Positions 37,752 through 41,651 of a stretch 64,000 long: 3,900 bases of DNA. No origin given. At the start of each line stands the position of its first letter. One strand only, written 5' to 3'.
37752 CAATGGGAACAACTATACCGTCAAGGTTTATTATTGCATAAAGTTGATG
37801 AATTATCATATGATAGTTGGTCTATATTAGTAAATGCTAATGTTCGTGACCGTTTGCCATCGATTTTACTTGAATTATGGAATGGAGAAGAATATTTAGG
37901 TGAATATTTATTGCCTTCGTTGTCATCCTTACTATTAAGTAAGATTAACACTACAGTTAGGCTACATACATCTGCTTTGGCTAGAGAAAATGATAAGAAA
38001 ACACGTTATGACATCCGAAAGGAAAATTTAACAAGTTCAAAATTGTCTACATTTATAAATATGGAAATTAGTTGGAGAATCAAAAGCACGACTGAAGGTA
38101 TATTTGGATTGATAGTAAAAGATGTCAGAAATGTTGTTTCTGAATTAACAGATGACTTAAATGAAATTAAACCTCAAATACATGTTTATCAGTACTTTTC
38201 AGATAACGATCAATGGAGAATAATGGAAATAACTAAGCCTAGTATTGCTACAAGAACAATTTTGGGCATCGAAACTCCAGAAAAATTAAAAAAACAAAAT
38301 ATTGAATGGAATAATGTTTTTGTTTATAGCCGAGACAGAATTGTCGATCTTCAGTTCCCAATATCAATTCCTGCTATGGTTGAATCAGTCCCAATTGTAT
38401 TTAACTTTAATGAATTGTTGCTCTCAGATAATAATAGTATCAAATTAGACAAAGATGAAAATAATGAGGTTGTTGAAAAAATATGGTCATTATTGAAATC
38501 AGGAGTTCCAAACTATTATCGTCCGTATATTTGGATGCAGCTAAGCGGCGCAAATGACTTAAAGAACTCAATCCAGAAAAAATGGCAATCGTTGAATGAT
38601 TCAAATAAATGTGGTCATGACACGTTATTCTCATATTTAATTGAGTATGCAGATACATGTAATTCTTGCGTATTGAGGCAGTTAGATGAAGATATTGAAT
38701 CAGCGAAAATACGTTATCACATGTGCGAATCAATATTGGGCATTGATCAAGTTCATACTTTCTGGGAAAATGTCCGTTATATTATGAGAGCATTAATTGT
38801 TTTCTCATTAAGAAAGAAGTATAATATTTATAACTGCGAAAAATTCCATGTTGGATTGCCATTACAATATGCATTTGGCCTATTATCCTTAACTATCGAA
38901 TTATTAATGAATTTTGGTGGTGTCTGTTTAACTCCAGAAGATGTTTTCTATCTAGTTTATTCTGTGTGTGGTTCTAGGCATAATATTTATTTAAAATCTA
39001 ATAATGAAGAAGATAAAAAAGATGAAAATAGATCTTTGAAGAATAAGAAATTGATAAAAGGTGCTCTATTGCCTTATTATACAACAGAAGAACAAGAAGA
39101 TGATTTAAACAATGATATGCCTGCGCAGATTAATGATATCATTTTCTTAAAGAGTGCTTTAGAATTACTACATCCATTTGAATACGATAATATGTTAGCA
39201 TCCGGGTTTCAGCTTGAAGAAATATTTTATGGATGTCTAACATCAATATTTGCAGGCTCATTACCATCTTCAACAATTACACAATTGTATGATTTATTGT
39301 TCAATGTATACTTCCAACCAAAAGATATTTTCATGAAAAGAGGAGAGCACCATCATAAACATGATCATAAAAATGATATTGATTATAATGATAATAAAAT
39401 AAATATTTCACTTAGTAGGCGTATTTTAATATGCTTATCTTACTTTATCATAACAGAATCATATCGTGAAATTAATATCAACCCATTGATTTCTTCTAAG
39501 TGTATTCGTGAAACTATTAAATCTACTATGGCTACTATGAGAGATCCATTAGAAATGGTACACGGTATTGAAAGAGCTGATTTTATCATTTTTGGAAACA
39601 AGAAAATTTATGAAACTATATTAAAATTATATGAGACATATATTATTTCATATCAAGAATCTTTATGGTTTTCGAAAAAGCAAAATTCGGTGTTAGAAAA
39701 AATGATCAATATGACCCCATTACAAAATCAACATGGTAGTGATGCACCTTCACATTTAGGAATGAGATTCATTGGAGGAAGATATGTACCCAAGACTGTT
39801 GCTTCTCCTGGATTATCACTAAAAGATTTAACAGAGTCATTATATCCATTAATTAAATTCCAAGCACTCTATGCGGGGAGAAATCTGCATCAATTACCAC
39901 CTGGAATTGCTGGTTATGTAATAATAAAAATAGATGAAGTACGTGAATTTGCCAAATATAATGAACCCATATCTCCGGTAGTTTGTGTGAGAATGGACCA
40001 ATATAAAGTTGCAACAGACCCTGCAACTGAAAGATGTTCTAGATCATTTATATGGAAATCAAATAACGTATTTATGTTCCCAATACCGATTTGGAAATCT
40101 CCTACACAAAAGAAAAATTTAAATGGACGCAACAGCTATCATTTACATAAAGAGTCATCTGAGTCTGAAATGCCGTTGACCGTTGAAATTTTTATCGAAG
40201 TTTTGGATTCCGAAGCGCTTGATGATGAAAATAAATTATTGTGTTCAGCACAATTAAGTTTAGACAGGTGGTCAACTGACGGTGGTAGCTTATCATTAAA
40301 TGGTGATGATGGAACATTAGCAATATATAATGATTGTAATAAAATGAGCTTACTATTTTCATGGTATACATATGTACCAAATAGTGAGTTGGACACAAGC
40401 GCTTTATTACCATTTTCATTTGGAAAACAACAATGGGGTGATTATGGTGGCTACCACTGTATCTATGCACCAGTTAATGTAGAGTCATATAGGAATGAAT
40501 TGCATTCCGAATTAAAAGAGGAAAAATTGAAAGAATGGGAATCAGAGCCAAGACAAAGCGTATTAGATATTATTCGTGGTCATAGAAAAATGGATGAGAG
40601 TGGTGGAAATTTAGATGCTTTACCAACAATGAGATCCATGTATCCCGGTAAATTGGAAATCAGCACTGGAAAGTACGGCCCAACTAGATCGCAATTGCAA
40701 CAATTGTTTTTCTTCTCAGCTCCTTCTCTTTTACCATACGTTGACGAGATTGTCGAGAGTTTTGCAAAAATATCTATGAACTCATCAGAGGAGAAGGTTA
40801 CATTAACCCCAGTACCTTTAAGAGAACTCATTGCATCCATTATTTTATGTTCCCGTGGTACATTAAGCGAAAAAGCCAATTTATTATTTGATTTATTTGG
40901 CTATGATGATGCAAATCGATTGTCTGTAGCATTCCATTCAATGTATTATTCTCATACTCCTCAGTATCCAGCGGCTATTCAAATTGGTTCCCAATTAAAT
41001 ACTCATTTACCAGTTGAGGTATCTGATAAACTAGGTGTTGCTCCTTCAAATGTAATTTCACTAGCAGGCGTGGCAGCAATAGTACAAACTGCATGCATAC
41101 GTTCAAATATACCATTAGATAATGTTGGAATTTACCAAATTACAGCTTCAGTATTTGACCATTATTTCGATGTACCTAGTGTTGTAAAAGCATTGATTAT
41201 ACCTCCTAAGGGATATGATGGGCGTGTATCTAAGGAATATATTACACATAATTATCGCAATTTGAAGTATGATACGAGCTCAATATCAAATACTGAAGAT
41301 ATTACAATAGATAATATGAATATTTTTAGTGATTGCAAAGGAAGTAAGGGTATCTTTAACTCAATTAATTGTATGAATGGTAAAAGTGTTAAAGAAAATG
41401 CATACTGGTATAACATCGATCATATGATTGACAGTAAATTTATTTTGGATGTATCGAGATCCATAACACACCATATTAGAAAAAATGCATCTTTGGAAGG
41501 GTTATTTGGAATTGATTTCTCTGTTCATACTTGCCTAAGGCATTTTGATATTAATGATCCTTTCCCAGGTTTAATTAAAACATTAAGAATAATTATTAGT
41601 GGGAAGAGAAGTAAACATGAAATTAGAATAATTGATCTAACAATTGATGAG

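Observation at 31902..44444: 4180-aa intronless giant protein combining PH-like, degenerate TBC/RabGAP-like and a C-terminal LuxR/psq-like helix-turn-helix segment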

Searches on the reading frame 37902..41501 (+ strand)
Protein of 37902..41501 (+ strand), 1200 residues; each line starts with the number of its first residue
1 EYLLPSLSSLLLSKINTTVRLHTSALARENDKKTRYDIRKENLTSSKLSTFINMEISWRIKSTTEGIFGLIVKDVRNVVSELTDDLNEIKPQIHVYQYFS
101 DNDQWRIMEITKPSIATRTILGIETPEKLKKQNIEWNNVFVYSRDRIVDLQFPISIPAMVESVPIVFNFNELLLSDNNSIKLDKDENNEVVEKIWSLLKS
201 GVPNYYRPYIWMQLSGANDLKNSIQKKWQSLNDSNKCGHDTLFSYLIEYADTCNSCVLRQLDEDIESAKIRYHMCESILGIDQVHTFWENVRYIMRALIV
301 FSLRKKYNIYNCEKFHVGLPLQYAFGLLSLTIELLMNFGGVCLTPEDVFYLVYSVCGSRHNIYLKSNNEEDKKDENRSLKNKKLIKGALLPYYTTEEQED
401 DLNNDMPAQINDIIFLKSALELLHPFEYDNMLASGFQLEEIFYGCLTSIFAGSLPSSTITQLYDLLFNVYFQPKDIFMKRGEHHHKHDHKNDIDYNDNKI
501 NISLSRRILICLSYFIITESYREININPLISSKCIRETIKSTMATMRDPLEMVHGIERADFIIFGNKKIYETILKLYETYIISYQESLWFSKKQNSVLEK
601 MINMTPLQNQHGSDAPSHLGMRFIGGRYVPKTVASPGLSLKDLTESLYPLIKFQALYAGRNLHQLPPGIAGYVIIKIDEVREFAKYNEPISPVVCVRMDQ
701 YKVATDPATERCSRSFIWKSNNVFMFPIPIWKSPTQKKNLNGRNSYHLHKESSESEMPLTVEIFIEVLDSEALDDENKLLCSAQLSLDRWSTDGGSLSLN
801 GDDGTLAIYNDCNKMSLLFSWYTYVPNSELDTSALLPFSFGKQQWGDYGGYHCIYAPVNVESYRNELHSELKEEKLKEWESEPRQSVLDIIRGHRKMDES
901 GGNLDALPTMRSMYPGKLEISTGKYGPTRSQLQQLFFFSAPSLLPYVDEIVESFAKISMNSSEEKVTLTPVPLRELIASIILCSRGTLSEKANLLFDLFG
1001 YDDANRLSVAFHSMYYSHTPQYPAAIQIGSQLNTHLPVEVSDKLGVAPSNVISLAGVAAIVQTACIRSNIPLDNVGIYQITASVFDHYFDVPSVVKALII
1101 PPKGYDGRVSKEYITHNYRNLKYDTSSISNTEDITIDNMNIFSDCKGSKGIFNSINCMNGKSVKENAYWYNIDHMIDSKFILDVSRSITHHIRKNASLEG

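Call 40: search_protein_representatives(protein=window:37902-41501:+)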
Query: 1200 residues. Proteins with E-value up to 0.001 (for the whole library): 27; up to 1e-10: 10; up to 1e-30: 6. The best 27 are listed.
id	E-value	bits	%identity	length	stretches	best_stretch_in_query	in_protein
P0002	0.0e+00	2391.5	88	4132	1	1-1200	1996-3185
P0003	1.1e-68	248.7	28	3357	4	887-1100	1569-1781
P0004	5.4e-54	200.0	28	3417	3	1-471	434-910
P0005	4.4e-42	160.6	25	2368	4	1-472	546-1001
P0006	1.2e-40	155.8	27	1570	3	2-477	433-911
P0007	2.1e-40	155.0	33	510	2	502-729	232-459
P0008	1.7e-28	115.5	33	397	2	307-476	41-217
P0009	1.7e-23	99.0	37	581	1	917-1099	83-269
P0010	1.5e-14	69.3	29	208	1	403-581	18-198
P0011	5.1e-12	61.0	30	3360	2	188-469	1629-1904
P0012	2.9e-09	51.9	25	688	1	20-273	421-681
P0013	4.8e-08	47.8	36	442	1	925-1009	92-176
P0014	3.6e-07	44.9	28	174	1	135-274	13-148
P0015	4.7e-07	44.6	38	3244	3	412-468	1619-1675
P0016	1.1e-05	40.0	30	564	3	408-473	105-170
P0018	1.4e-05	39.7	26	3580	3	969-1012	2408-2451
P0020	4.8e-05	37.9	31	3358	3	971-1007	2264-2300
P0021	7.8e-05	37.2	32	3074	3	176-268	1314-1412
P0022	8.0e-05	37.2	30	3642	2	183-467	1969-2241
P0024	2.7e-04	35.4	34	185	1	970-1086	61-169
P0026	7.2e-04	34.0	37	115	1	923-990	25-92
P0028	8.0e-04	33.9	33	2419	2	392-476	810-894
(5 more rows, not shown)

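Call 41: list_cluster_members(proteins=[P0003, P0004, P0005, P0006, P0011, P0015, P0018, P0020, P0021, P0022])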
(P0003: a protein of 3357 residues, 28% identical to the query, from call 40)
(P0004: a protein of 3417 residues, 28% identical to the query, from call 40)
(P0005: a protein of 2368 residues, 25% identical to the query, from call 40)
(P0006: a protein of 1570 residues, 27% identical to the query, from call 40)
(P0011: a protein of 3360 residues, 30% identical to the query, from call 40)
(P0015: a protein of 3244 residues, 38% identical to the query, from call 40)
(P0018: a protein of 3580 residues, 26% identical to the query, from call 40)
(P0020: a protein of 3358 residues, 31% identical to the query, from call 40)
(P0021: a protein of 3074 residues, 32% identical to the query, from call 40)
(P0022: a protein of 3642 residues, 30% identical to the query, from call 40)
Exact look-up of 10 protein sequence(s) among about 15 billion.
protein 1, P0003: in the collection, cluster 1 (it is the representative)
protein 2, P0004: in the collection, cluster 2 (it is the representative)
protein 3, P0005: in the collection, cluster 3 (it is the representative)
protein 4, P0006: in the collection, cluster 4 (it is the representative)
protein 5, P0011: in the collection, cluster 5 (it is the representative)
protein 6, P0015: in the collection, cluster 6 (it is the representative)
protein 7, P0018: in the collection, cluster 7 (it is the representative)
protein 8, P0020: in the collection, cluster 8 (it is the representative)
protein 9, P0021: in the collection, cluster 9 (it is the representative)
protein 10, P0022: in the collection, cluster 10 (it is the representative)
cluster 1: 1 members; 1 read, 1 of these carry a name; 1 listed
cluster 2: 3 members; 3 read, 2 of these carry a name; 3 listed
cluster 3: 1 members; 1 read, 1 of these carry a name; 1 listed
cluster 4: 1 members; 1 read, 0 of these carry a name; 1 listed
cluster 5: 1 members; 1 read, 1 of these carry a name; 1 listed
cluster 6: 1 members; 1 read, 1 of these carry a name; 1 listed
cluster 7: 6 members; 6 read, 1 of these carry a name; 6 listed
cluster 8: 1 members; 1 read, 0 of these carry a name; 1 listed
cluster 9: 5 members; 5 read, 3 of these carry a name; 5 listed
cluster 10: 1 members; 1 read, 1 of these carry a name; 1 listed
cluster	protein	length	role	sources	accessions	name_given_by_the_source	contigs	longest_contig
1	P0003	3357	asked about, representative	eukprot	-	GHVP01057167.1.p1 GENE.GHVP01057167.1~~GHVP01057167.1.p1 ORF type:complete len:3422 ...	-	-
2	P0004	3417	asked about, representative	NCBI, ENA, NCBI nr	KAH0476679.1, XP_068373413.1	MAG: hypothetical protein KVP17_000913 [Porospora cf. gigantea B]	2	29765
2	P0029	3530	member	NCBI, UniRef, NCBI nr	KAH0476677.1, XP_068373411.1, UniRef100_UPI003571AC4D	MAG: hypothetical protein KVP17_000913 [Porospora cf. gigantea B] | uncharacterized protein n=3 Tax=Porospora cf. gigantea B TaxID=2853592 RepID=UPI003571AC4D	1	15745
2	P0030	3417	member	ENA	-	-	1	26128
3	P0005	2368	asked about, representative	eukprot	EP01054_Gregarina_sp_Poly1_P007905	 ...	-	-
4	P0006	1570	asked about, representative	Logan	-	-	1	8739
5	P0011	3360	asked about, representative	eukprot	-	GEMP01000048.1.p1 GENE.GEMP01000048.1~~GEMP01000048.1.p1 ORF type:complete len:3361 ...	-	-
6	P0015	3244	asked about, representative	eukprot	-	TRINITY_DN32718_c0_g3_i1.p1 TRINITY_DN32718_c0_g3~~TRINITY_DN32718_c0_g3_i1.p1 ORF ...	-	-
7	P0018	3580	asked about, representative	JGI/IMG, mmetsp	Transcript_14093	Transcript_14093/g.26206 ORF Transcript_14093/g.26206 Transcript_14093/m.26206 ...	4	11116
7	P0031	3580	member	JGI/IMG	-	-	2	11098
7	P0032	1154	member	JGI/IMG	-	-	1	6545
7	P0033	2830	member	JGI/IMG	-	-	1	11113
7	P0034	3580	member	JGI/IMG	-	-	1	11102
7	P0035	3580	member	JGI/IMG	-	-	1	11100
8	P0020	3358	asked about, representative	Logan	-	-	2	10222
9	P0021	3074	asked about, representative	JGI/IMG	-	-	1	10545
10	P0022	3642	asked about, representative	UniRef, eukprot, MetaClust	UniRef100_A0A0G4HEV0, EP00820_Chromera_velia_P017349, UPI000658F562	C2 domain-containing protein n=1 Tax=Chromera velia CCMP2878 TaxID=1169474 ... | Cvel_6528.t1-p1 / transcript=Cvel_6528.t1 / gene=Cvel_6528 / ... | status=active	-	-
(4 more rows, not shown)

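Call 59: list_cluster_members(proteins=[P0007, P0008, P0009, P0010, P0012, P0013, P0014, P0024, P0026, P0028])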
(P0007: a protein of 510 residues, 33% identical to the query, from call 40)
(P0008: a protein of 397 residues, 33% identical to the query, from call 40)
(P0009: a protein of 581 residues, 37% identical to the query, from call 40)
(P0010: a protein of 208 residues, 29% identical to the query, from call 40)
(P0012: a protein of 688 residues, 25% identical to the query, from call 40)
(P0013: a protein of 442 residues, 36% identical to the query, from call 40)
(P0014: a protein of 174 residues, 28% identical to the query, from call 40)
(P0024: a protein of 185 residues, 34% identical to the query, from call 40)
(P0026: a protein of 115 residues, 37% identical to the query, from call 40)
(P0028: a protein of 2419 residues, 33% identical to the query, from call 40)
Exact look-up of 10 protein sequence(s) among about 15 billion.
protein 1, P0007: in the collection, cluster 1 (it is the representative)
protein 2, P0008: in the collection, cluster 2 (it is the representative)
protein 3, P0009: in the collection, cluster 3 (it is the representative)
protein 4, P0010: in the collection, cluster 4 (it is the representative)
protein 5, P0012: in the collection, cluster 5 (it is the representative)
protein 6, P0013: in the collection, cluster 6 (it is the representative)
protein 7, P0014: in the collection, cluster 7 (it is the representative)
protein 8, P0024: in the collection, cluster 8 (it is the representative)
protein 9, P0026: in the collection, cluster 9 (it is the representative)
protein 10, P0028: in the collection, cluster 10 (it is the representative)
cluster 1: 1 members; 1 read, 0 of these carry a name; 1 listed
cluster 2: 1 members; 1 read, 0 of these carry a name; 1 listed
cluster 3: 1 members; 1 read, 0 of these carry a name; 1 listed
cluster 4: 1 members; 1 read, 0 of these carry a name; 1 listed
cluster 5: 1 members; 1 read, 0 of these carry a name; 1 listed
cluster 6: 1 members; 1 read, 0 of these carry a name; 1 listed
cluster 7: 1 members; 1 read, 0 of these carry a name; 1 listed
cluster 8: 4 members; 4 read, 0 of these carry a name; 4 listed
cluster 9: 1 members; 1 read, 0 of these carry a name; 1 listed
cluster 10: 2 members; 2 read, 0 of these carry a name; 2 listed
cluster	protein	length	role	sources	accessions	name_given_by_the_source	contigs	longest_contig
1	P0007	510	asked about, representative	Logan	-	-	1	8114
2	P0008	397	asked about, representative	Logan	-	-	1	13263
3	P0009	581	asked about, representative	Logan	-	-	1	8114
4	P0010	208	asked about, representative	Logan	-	-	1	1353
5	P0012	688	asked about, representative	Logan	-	-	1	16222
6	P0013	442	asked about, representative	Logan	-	-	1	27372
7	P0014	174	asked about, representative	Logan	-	-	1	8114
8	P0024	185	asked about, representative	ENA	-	-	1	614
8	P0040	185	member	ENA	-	-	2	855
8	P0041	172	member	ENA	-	-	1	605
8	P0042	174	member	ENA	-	-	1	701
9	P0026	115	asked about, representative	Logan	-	-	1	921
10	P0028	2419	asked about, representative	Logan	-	-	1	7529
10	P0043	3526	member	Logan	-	-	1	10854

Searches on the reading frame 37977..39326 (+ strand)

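Call 25: search_protein_families(library=pfam, proteins=[window:37977-39326:+], max_evalue=0.1)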
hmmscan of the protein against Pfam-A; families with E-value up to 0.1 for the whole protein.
window:37977-39326:+ (450 aa): 1 family
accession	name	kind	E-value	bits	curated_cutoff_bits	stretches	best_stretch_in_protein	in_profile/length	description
PF00566.25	RabGAP-TBC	-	0.0094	16.1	25.2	0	378-442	128-193/216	Rab-GTPase-TBC domain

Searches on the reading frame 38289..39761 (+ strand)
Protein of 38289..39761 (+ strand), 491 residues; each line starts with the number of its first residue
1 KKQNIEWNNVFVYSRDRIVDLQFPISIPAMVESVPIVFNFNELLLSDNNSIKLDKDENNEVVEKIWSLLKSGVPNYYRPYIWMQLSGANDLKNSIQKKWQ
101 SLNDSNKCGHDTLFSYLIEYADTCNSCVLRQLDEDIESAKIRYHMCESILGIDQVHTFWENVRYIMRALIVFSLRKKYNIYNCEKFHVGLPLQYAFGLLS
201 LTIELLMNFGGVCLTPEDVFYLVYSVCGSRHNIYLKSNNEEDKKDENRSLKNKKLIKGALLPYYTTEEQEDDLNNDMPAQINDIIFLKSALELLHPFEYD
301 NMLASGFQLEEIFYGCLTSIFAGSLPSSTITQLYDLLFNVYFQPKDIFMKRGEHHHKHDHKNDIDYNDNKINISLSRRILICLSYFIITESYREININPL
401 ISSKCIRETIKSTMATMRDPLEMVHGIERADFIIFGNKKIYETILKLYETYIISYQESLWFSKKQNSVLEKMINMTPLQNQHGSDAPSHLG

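Call 8: search_protein_families(library=pfam, proteins=[window:38352-39581:+], max_evalue=10)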
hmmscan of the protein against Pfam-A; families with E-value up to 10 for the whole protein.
window:38352-39581:+ (410 aa): 2 families
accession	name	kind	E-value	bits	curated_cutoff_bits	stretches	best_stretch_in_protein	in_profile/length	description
PF00566.25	RabGAP-TBC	-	0.0087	16.2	25.2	2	253-317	128-193/216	Rab-GTPase-TBC domain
PF22897.2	TIL_2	-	0.13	12.4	24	1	85-109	4-27/44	TIL-like domain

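Call 9: search_solved_structures(query=window:38352-39581:+, max_evalue=10, show_alignments=2)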
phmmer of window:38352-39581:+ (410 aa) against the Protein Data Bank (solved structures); distinct sequences matched with E-value up to 10: 1.
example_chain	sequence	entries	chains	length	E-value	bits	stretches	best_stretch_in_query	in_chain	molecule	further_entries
4p17_A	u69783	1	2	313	0.0028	19.9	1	30-81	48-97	RabGAP/TBC protein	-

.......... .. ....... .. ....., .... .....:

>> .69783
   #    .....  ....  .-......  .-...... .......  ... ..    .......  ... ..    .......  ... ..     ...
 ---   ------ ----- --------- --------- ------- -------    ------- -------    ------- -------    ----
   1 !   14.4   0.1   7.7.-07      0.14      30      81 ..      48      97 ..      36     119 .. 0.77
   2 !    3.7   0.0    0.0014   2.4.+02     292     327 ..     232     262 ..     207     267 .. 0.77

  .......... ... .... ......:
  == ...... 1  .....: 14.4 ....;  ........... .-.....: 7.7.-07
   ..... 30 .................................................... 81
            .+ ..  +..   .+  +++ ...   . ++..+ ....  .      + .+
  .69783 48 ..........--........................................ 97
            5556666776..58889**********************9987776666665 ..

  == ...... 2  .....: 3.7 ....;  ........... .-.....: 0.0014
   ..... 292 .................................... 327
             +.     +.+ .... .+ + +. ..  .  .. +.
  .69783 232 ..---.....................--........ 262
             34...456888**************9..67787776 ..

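Call 39: find_homologous_proteins(query=window:38289-39761:+, max_evalue=10)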
Query window:38289-39761:+: 5112 candidates shared short words with the query, none scored E <= 10.

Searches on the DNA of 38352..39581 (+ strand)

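Call 13: search_dna_similar(query=window:38352-39581:+, collection=phages, mode=near, max_rows=3)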
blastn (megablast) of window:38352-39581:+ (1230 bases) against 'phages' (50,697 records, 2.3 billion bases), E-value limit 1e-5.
No match.
